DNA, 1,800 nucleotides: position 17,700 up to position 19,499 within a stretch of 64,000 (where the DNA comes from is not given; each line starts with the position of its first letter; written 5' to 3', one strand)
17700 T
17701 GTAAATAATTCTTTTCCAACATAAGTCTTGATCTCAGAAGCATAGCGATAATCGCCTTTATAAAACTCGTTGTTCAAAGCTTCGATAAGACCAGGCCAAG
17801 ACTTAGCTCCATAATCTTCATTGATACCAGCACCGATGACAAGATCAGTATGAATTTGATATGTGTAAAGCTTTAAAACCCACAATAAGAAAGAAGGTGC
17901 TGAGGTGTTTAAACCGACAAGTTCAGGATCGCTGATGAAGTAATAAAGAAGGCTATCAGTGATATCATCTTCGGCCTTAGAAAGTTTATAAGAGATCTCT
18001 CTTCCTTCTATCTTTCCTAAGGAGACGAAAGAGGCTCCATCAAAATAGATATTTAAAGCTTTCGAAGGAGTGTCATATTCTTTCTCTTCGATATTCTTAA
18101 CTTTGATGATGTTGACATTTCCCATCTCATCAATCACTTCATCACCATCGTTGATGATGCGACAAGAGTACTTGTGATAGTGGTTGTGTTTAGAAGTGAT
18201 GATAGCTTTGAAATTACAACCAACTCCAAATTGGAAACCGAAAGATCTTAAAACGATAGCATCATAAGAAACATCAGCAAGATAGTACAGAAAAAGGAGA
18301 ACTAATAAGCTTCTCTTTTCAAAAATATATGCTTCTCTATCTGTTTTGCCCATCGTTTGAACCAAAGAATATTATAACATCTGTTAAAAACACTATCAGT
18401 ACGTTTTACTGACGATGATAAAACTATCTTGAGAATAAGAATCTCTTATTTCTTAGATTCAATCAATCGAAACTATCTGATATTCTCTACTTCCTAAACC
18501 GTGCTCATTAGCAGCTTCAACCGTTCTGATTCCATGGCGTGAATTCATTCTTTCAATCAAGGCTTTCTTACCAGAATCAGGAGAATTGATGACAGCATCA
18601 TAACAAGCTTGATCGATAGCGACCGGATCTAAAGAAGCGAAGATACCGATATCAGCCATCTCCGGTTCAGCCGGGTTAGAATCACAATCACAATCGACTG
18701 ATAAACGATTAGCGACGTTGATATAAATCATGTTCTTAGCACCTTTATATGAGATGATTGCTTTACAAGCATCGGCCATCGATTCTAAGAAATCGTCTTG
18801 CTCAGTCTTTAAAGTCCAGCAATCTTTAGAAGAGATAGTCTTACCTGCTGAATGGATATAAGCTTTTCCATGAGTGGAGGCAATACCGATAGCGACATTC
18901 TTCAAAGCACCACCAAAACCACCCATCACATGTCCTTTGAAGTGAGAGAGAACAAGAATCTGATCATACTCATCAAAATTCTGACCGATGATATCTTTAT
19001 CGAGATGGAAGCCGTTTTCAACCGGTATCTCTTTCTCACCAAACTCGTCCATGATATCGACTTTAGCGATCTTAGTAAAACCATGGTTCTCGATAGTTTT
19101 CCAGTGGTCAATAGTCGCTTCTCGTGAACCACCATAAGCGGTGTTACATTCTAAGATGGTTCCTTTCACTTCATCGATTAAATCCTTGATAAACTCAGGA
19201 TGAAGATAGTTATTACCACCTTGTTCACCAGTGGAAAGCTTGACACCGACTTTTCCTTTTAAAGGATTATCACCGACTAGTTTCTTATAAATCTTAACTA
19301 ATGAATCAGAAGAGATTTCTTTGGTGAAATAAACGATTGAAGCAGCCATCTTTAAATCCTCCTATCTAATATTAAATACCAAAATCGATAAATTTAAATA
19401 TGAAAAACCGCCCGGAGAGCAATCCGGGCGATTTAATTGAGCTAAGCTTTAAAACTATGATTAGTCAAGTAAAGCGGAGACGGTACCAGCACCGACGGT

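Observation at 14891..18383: Translationally coupled SIR2-like NADase plus two RDD-family membrane proteins: candidate undescribed defence or abortive-infection operon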

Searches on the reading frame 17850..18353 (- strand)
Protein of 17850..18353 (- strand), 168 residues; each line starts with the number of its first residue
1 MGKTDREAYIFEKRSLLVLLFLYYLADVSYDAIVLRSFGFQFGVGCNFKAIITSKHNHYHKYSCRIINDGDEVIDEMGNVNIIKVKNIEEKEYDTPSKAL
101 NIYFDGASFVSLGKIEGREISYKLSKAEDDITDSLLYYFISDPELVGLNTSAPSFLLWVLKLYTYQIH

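Call 55: predict_structure(alignment_id=A4)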
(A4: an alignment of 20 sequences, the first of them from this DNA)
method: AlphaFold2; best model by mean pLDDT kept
length: 168 residues; sequences in the alignment: 20
mean_pLDDT: 86.5   pTM: 0.85
mean pLDDT of the five models: 86.5, 85.6, 84.9, 84.5, 83.6
residues with pLDDT >= 90: 84; 70-90: 66; 50-70: 14; < 50: 4
segments of 3 or more residues with pLDDT < 50: 40-43
pLDDT, mean of each block of 10 residues (from residue 1): 85 93 95 75 68 88 91 89 90 90 94 92 76 80 89 94 80
secondary structure, 60 per line:
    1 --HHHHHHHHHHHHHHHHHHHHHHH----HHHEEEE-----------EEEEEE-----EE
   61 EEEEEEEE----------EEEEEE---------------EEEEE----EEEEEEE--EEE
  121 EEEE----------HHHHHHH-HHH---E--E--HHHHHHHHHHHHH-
elements in order: H3-25 E33-36 E48-53 E59-68 E79-84 E100-104 E109-115 E118-124 H135-141 H155-167
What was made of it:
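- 17850..18353 (-): SIR2 gene, N-terminal domain (aa 1-168): a helix followed by a seven-strand beta domain, private to this family. AF2 pLDDT 86.5, pTM 0.85 (call 55).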

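Call 58: fold_search(model_id=the predicted structure, library=pdb)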
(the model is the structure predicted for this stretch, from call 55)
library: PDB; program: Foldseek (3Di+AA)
matches with E <= 10: 447; with E <= 0.001: 0
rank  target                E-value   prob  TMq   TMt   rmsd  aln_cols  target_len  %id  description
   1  5csk_A                9.5e-02  0.23  0.29  0.04  12.0       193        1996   11  Crystal structure of yeast acetyl-CoA carboxylase, unbiotinylated (released 2015-10-28)
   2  9qcc_A                1.6e-01  0.21  0.27  0.14   9.6       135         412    8  Activated XauSPARDA filament assembly with bound dsDNA substrate (released 2025-12-17)
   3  9jt2_F                1.7e-01  0.21  0.29  0.14   9.5       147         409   11  substrate-bound NbaSPARDA complexes (released 2025-04-02)
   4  9qcc_M                2.5e-01  0.23  0.32  0.16   8.0       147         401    5  Activated XauSPARDA filament assembly with bound dsDNA substrate (released 2025-12-17)
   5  2kkn_MODEL_1_A        2.6e-01  0.16  0.23  0.24   6.0        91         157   11  Solution NMR structure of Themotoga maritima protein TM1076: Northeast Structural Genomics Consortium target V (released 2009-10-06)
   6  9qcc_Y                3.0e-01  0.14  0.26  0.14   8.9       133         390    8  Activated XauSPARDA filament assembly with bound dsDNA substrate (released 2025-12-17)
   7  8fxi_C                4.7e-01  0.07  0.15  0.05   8.2        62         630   18  Cryo-EM structure of Stanieria sp. CphA2 in complex with ADPCP and 4x(beta-Asp-Arg) (released 2023-06-14)
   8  8fxi_B                5.3e-01  0.06  0.16  0.06   8.3        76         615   16  Cryo-EM structure of Stanieria sp. CphA2 in complex with ADPCP and 4x(beta-Asp-Arg) (released 2023-06-14)
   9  3c0u_A                5.3e-01  0.06  0.20  0.19  14.6       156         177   11  Crystal structure of E.coli yaeQ protein (released 2008-01-29)
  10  6g3b_A                5.3e-01  0.03  0.14  0.12  13.7       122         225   12  AvaII restriction endonuclease in complex with an RNA/DNA hybrid (released 2019-04-10)
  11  6bea                  6.4e-01  0.04  0.12  0.06  13.8        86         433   14  Crystal structure of the autotransporter UpaB from E. coli strain CFT073 (released 2019-04-10)
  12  2vsz_B                6.9e-01  0.05  0.16  0.19  20.2       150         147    9  Crystal Structure of the ELMO1 PH domain (released 2009-03-10)
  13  5tum_B                7.3e-01  0.03  0.13  0.07  16.5       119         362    9  Crystal structure of tetracycline destructase Tet(56) (released 2017-05-10)
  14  8fxi_A                8.9e-01  0.07  0.15  0.05   7.9        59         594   14  Cryo-EM structure of Stanieria sp. CphA2 in complex with ADPCP and 4x(beta-Asp-Arg) (released 2023-06-14)
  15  5uk8_B                9.5e-01  0.08  0.17  0.13   8.1        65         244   12  The co-structure of (R)-4-(6-(1-(cyclopropylsulfonyl)cyclopropyl)-2-(1H-indol-4-yl)pyrimidin-4-yl)-3-methylmorpholine  (released 2017-06-14)
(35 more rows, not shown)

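Call 72: find_homologous_proteins(query=A4, max_evalue=0.001)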
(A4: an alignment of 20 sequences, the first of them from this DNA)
Query A4 (20 sequences) (168 aa, profile of the alignment): 12 proteins with E <= 0.001 among 1414 candidates.
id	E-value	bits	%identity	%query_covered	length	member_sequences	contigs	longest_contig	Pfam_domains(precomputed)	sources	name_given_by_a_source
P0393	2.6e-73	264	49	100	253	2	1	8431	-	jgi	-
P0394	2.2e-70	254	46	100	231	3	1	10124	-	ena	-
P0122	1.6e-68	248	42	100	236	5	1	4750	-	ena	-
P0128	1.2e-62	229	44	97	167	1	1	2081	-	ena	-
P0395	1.6e-62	229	42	100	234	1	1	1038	-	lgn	-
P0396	8.8e-60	220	53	73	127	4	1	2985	-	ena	-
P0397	5.0e-49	185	49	67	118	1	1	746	-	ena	-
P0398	1.8e-47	180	40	89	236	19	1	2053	-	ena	-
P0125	5.7e-47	178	36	99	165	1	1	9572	-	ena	-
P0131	1.5e-45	173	48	63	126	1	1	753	-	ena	-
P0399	1.2e-41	161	44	78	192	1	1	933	-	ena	-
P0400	1.1e-40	157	47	54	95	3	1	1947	-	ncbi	-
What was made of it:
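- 17850..18353 (-): A profile search finds only fragments of the same family (call 72).
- Tried and rejected: A profile search returned only fragments of the same family (call 72).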

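Call 74: fold_search(model_id=the predicted structure, library=viral)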
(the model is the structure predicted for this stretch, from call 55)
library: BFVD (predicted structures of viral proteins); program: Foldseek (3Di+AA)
matches with E <= 10: 645; with E <= 0.001: 0
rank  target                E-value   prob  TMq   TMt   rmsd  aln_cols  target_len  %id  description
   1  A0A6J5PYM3            3.6e-02  0.38  0.29  0.18   7.8       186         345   12  Uncharacterized protein [uncultured Caudovirales phage]
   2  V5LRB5                3.6e-02  0.23  0.26  0.13  11.9       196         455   12  (no name in the UniProt tables at hand)
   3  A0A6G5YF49            4.1e-02  0.13  0.18  0.11  15.5       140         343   13  (no name in the UniProt tables at hand)
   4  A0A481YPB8            1.1e-01  0.21  0.28  0.26  11.4       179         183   12  Uncharacterized protein (Fragment) [Pithovirus LCDPAC02]
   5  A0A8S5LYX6            1.1e-01  0.21  0.19  0.04   7.8        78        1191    9  Uncharacterized protein (Fragment) [Siphoviridae sp. ct9Y44]
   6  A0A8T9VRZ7            1.3e-01  0.15  0.25  0.25  12.1       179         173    9  (no name in the UniProt tables at hand)
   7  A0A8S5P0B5            1.5e-01  0.07  0.16  0.10  16.4       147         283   10  Uncharacterized protein [Siphoviridae sp. ctTBR23]
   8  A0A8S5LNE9            1.6e-01  0.13  0.21  0.11  13.3        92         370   11  Uncharacterized protein [Siphoviridae sp. ctsf32]
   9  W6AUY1                1.9e-01  0.30  0.32  0.32   6.9       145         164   10  (no name in the UniProt tables at hand)
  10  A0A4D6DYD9            2.0e-01  0.15  0.18  0.20  18.9       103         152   10  Uncharacterized protein [Edwardsiella phage pEt-SU]
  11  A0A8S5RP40            2.0e-01  0.08  0.17  0.09  13.5       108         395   15  Uncharacterized protein [virus sp. ctrcb4]
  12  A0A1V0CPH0            2.5e-01  0.07  0.14  0.16  13.1       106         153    6  (no name in the UniProt tables at hand)
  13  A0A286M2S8            2.8e-01  0.23  0.23  0.07   8.9        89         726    4  Hydrolase protein [Vibrio phage vB_VspP_pVa5]
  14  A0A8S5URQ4            3.0e-01  0.15  0.20  0.33   6.0        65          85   12  Uncharacterized protein [Siphoviridae sp. ctg6c78]
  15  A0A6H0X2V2            3.4e-01  0.12  0.27  0.28   6.6       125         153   10  (no name in the UniProt tables at hand)
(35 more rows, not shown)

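Call 75: find_encoding_contigs(protein=P0394, flank=5000, max_places=2)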
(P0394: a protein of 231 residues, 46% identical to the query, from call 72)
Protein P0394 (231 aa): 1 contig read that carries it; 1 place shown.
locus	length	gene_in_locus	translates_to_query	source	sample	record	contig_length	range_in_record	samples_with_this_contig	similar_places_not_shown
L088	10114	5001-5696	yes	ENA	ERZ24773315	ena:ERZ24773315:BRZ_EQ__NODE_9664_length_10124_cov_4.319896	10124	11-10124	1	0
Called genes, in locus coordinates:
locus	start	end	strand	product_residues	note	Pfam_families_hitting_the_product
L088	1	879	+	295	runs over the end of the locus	?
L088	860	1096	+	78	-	PF12844:HTH_19, PF13560:HTH_31, PF13443:HTH_26 (weak), PF01381:HTH_3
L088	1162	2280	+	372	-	-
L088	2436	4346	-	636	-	PF00122:E1-E2_ATPase, PF00702:Hydrolase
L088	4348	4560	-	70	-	PF00403:HMA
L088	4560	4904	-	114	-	PF12840:HTH_20 (weak), PF01022:HTH_5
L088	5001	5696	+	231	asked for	-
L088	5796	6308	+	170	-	PF13289:SIR2_2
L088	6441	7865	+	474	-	PF02446:Glyco_hydro_77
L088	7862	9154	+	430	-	PF00919:UPF0004, PF04055:Radical_SAM, PF18693:TRAM_2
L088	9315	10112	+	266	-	?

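Call 76: find_encoding_contigs(protein=P0393, flank=5000, max_places=2)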
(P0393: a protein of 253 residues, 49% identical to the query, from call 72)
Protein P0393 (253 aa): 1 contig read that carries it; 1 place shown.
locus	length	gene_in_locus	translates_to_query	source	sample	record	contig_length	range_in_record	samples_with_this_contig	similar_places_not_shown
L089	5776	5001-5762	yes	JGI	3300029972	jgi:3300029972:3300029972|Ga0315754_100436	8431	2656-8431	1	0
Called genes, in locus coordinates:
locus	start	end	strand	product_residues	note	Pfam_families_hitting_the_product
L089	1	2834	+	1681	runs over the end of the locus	PF13195:DUF4011, PF13086:AAA_11 (weak), PF13245:AAA_19 (faint), PF13086:AAA_11 (weak), PF13087:AAA_12, PF18741:MTES_1575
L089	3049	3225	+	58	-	-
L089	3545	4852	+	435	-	PF01637:ATPase_2 (faint), PF13173:AAA_14, PF13635:DUF4143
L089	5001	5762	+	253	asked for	-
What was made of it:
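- Tried and rejected: The apparent truncated versions are a split call on a 4x-coverage contig and a contig-end cut (calls 75, 76).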

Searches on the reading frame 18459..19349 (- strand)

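Call 3: search_protein_families(library=pfam, proteins=[window:18459-19349:-], max_evalue=1)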
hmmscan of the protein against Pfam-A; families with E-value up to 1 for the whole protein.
window:18459-19349:- (296 aa): 2 families
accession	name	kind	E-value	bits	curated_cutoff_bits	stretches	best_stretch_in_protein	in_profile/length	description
PF04015.17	DUF362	-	2.2e-47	162.2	24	1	34-251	1-200/200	Domain of unknown function (DUF362)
PF09861.14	Lar_N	-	0.016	14.8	23.3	1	122-168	148-194/204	Lactate racemase N-terminal domain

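Call 53: search_protein_families(library=ncbifam, proteins=[window:18459-19349:-], max_evalue=0.001)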
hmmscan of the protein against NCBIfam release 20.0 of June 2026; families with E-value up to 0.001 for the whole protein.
window:18459-19349:- (296 aa): 0 families
